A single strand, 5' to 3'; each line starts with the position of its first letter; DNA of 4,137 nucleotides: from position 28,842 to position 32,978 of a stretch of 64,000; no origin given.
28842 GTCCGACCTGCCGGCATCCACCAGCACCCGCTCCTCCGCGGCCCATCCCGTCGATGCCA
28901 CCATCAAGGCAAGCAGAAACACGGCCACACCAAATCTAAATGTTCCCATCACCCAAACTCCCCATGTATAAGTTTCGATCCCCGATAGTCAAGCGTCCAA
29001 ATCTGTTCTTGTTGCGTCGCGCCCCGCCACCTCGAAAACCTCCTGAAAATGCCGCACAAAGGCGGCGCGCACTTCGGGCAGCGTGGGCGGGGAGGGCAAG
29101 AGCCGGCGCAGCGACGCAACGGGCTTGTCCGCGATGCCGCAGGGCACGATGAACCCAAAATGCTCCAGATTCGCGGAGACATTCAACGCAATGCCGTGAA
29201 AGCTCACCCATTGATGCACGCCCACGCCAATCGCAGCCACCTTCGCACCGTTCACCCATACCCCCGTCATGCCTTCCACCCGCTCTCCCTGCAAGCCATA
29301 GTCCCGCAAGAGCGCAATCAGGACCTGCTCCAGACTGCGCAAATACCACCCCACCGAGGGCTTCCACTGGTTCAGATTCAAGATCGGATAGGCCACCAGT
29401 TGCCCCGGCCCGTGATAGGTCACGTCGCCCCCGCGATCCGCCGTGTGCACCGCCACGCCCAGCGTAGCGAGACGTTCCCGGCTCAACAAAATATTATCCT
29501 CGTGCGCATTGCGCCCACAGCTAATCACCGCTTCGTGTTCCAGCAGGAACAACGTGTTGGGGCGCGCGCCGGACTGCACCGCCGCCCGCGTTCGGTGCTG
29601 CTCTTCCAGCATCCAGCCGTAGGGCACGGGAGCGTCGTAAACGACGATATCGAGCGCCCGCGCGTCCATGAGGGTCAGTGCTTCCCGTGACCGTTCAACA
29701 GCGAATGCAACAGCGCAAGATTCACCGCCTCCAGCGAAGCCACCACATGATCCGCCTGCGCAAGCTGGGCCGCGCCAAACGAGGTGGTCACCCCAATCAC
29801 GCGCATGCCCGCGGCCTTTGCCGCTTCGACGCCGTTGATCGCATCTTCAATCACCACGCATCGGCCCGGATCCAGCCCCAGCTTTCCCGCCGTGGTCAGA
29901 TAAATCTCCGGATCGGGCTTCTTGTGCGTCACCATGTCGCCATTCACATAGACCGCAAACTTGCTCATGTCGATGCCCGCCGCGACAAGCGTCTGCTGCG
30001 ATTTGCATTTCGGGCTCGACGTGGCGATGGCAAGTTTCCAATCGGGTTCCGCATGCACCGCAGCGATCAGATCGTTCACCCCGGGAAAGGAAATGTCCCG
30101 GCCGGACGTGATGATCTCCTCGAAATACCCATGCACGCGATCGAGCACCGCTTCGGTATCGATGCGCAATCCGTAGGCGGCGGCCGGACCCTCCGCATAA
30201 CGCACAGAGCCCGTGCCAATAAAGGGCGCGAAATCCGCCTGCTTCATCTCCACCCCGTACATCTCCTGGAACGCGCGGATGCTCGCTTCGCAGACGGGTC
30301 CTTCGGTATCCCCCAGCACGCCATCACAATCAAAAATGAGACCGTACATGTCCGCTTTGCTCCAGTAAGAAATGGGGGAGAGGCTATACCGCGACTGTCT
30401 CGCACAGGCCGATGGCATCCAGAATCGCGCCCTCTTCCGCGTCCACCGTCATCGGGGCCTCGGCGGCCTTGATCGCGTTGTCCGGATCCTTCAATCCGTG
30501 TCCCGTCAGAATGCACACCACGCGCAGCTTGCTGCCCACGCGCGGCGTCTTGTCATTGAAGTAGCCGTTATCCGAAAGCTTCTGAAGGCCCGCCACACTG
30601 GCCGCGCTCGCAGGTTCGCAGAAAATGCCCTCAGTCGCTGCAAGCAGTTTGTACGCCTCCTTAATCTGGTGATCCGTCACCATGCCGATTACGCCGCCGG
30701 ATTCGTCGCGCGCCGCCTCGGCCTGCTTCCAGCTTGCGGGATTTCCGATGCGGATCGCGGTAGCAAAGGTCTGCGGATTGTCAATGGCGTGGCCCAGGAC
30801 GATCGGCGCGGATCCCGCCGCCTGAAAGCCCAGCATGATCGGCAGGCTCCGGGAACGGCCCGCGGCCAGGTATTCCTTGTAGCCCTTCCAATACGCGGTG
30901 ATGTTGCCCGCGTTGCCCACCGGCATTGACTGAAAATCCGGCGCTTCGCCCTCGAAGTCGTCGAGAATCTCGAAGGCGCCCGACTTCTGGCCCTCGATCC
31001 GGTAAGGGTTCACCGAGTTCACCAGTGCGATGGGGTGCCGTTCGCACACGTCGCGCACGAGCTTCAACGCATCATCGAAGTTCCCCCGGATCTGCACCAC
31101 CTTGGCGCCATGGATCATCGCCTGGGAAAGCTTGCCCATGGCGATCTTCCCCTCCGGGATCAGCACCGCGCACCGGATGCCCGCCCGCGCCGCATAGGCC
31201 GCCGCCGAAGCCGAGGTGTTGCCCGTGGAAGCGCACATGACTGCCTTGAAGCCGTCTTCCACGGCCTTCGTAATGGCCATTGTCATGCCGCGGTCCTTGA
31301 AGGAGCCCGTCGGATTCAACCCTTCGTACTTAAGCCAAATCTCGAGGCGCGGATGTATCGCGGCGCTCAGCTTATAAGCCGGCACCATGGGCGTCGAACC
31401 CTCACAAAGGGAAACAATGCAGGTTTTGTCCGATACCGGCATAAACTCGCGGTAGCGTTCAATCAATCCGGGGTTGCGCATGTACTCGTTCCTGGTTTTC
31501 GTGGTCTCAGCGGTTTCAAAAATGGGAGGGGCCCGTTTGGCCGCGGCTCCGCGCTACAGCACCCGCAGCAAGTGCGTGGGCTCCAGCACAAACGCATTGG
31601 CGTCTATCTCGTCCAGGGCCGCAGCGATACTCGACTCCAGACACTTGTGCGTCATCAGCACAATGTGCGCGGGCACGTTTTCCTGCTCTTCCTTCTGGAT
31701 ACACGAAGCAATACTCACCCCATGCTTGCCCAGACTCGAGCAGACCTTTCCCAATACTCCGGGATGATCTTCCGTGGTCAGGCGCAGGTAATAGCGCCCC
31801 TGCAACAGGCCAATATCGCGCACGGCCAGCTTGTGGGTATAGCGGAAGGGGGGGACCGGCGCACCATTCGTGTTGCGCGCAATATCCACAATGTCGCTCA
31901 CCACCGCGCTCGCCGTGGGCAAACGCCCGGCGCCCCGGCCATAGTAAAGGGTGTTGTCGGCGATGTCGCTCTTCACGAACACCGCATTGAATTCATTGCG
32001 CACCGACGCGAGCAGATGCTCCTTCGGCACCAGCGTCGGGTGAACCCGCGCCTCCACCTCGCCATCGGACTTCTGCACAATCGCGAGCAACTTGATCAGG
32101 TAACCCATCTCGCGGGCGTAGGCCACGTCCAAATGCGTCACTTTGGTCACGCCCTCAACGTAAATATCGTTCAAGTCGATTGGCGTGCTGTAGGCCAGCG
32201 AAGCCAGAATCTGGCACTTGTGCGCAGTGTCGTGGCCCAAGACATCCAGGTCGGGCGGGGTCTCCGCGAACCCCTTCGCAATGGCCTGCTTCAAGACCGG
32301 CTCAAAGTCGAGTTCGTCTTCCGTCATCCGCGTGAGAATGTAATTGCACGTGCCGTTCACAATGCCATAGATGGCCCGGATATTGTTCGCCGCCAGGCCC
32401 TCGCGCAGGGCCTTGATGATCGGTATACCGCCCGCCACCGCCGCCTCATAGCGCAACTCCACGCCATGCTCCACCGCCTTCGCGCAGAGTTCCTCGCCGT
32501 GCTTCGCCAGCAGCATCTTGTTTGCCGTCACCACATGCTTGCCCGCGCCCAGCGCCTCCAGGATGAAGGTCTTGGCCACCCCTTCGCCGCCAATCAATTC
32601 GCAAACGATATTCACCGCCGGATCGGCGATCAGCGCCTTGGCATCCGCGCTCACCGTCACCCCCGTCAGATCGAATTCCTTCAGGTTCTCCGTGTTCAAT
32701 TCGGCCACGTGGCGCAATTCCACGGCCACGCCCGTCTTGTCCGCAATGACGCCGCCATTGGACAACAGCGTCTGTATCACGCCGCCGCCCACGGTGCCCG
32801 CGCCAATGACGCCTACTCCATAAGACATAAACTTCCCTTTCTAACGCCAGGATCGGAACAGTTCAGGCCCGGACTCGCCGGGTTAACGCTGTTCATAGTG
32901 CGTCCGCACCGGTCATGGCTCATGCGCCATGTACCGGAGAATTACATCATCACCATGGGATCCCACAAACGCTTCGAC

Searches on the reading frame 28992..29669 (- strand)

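Call 53: search_protein_families(library=pfam, proteins=[window:28992-29669:-], max_evalue=0.001)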
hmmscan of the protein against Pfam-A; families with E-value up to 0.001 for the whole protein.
window:28992-29669:- (226 aa): 1 family
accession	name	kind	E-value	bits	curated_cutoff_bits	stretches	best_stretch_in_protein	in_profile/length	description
PF21948.1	LplA-B_cat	-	5.3e-46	157.5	27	1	26-209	11-200/200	Lipoyl protein ligase A/B catalytic domain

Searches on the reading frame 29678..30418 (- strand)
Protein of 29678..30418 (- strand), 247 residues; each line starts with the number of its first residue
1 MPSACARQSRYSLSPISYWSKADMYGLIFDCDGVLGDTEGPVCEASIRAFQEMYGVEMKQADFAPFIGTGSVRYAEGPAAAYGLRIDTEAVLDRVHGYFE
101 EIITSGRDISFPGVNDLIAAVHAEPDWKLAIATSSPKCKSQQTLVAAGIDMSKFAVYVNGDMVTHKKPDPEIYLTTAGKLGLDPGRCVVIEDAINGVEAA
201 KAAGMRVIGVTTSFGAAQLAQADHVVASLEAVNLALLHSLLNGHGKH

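Call 53: search_protein_families(library=pfam, proteins=[window:29678-30418:-], max_evalue=0.001)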
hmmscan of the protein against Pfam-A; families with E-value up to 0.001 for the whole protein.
window:29678-30418:- (247 aa): 3 families
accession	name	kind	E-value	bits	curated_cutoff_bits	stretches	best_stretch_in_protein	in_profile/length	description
PF00702.32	Hydrolase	-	5.2e-26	92.7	26.4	1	27-204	4-191/191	haloacid dehalogenase-like hydrolase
PF13419.12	HAD_2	-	2e-25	90.4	23.8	1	27-210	1-178/178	Haloacid dehalogenase-like hydrolase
PF13242.12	Hydrolase_like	-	6e-09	36.1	22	1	166-230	3-73/75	HAD-hyrolase-like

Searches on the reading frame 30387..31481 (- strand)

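Call 53: search_protein_families(library=pfam, proteins=[window:30387-31481:-], max_evalue=0.001)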
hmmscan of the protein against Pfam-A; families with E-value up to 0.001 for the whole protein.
window:30387-31481:- (365 aa): 1 family
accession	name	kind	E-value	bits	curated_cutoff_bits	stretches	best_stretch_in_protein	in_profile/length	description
PF00291.31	PALP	-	1.6e-65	221.8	35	1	23-327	1-295/295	Pyridoxal-phosphate dependent enzyme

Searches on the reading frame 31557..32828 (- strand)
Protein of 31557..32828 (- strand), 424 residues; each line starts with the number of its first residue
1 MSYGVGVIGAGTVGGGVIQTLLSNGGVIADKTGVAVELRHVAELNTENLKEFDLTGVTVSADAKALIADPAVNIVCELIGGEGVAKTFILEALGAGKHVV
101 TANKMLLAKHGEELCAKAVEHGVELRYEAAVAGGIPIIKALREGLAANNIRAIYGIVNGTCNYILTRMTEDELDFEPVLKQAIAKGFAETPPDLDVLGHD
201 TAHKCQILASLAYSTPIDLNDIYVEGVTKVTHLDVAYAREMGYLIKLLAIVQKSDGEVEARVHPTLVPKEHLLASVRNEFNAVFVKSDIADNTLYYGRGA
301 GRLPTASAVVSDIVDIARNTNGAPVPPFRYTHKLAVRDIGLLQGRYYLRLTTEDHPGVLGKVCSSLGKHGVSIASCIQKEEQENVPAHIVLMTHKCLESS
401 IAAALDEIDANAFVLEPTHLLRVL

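Call 53: search_protein_families(library=pfam, proteins=[window:31557-32828:-], max_evalue=0.001)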
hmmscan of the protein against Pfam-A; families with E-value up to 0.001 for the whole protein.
window:31557-32828:- (424 aa): 4 families
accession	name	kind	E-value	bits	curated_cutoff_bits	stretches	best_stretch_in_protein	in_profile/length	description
PF00742.24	Homoserine_dh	-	4.4e-62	209.4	22.9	1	136-314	1-173/173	Homoserine dehydrogenase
PF03447.22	NAD_binding_3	-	1.2e-15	58.7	24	1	9-128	1-116/116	Homoserine dehydrogenase, NAD binding domain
PF01842.31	ACT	-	1.4e-08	34.8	27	1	346-410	1-63/66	ACT domain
PF22629.2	ACT_AHAS_ss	-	0.00065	20.2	27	0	348-407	1-58/67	AHAS small subunit-like ACT domain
